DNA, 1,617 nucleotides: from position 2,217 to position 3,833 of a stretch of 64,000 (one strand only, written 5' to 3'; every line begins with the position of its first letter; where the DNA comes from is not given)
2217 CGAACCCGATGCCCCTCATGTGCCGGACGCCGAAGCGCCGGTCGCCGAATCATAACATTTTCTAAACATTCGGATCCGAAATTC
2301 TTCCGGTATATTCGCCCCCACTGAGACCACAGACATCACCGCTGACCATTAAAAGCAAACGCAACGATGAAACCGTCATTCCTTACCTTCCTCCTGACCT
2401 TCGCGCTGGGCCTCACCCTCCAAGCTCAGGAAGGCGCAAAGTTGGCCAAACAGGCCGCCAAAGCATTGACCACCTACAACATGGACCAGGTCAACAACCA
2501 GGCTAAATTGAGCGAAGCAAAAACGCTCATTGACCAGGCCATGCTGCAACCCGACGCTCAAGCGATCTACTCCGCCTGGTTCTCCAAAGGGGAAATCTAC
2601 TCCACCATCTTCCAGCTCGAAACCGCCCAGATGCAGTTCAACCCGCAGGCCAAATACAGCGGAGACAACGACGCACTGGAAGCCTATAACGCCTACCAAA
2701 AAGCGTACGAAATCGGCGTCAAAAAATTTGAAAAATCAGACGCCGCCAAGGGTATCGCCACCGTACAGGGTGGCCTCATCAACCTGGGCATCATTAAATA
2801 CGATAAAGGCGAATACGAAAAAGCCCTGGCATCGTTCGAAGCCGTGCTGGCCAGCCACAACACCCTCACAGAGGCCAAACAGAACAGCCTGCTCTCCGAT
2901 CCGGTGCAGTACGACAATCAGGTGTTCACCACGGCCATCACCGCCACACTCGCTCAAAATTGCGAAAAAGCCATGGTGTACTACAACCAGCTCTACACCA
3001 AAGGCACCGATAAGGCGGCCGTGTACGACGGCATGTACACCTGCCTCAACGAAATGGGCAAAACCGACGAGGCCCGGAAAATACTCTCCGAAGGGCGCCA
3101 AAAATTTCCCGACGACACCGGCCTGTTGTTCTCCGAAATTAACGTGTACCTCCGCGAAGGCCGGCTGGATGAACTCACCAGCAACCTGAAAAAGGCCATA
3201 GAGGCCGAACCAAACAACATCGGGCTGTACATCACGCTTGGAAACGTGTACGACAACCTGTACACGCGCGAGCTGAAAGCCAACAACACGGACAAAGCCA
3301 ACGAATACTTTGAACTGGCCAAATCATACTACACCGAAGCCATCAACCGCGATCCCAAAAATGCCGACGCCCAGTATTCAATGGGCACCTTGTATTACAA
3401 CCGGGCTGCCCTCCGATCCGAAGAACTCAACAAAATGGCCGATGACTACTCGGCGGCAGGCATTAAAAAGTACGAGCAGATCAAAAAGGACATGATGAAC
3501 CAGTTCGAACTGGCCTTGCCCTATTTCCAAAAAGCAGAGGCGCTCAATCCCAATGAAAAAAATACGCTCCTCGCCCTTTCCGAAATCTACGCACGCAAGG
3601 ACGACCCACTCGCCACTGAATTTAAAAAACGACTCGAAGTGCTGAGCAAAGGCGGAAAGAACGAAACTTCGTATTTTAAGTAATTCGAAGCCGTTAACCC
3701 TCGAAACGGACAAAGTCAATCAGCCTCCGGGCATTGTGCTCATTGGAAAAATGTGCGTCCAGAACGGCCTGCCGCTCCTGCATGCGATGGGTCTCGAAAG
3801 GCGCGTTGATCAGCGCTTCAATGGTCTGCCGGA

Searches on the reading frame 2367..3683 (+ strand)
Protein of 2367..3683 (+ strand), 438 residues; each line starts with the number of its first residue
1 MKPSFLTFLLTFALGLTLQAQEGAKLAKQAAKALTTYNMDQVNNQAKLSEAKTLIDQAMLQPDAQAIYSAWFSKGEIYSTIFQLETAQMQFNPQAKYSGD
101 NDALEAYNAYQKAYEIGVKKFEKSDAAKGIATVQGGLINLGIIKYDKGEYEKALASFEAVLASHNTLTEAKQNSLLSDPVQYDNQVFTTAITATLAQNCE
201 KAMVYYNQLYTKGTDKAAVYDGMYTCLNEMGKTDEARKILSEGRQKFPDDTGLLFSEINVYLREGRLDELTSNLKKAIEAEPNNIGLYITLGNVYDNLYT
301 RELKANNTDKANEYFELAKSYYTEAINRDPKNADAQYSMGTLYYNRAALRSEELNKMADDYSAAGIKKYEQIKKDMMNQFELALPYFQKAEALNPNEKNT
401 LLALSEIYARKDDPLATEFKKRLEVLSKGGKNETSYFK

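Call 73: search_protein_families(library=pfam, proteins=[window:2367-3683:+], max_evalue=0.0001)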
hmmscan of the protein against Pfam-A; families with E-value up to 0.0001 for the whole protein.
window:2367-3683:+ (438 aa): 11 families
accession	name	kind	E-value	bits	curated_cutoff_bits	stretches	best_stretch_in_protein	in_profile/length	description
PF13428.12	TPR_14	-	2.4e-14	52.9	23.5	0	226-254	10-38/44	Tetratricopeptide repeat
PF14559.12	TPR_19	-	9.2e-13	48.8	25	0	199-250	7-58/68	Tetratricopeptide repeat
PF13431.12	TPR_17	-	1.2e-09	38.1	24.4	0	321-345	1-25/34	Tetratricopeptide repeat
PF13414.12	TPR_11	-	2e-08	34.2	26.8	0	322-345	17-40/42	TPR repeat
PF13432.12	TPR_16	-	2.7e-08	34.5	32.7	0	140-164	3-27/65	Tetratricopeptide repeat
PF07719.23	TPR_2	-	5.6e-08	32.7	27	0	137-162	4-29/34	Tetratricopeptide repeat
PF13181.12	TPR_8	-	7.5e-07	29.3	25.7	0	312-332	14-34/34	Tetratricopeptide repeat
PF00515.34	TPR_1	-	1.6e-06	28.1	27.8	0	137-161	4-28/34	Tetratricopeptide repeat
PF13424.12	TPR_12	-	4e-06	27.4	30.1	0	138-164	7-33/77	Tetratricopeptide repeat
PF13176.12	TPR_7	-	4.1e-05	23.8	27.9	0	137-167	2-32/36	Tetratricopeptide repeat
PF06552.18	TOM20_plant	-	6.7e-05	23.2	20.6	0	267-338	51-119/187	Plant specific mitochondrial import receptor subunit TOM20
